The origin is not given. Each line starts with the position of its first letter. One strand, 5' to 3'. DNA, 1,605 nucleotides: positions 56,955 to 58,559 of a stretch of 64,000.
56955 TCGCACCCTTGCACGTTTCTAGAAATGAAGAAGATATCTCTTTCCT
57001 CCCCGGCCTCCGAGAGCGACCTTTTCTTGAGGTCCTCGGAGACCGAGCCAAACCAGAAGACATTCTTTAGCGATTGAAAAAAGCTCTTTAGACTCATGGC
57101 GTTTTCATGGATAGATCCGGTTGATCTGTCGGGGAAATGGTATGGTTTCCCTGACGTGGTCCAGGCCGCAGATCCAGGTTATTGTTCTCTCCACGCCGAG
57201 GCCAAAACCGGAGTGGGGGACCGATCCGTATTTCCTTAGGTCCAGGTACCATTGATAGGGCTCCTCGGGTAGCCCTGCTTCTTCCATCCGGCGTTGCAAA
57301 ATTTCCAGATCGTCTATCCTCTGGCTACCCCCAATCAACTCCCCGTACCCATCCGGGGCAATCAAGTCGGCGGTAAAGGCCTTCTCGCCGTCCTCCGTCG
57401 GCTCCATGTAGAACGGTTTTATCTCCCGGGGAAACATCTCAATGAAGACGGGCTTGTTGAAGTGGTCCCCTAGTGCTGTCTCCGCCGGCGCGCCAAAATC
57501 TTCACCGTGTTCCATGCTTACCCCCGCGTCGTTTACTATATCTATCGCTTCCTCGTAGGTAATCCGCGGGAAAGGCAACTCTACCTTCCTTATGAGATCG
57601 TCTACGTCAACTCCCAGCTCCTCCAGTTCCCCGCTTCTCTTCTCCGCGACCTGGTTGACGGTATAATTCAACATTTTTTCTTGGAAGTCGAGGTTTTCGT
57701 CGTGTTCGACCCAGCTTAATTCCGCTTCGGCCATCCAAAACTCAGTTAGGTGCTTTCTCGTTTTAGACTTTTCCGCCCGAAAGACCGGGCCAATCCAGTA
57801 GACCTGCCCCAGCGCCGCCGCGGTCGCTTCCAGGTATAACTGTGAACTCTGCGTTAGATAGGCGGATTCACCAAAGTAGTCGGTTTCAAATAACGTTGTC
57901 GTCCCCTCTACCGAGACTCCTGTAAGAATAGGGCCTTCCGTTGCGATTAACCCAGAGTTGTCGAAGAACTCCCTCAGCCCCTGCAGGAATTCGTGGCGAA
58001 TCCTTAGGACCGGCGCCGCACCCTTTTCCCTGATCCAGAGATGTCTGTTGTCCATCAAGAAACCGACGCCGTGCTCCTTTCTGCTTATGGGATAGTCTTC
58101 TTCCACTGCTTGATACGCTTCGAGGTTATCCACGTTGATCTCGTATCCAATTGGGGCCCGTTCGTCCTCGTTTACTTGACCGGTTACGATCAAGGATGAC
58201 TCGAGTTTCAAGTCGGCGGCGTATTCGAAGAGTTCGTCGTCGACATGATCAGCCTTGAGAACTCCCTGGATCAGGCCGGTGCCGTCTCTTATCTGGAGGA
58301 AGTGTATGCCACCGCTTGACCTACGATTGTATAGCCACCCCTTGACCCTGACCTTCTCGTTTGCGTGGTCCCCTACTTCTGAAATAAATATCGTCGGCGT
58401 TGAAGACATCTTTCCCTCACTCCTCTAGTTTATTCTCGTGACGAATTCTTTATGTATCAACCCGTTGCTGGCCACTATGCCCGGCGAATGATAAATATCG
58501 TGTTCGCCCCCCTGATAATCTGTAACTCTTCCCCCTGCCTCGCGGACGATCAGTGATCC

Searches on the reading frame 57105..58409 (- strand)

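Call 74: search_protein_families(library=pfam, proteins=[window:57105-58409:-], max_evalue=1e-8)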
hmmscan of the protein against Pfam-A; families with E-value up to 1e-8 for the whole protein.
window:57105-58409:- (434 aa): 2 families
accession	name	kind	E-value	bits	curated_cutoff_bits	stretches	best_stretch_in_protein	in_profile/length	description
PF00152.25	tRNA-synt_2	-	2e-69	234.4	25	1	118-428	5-307/308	tRNA synthetases class II (D, K and N)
PF01336.31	tRNA_anti-codon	-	9.7e-16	57.9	27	1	20-97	1-73/75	OB-fold nucleic acid binding domain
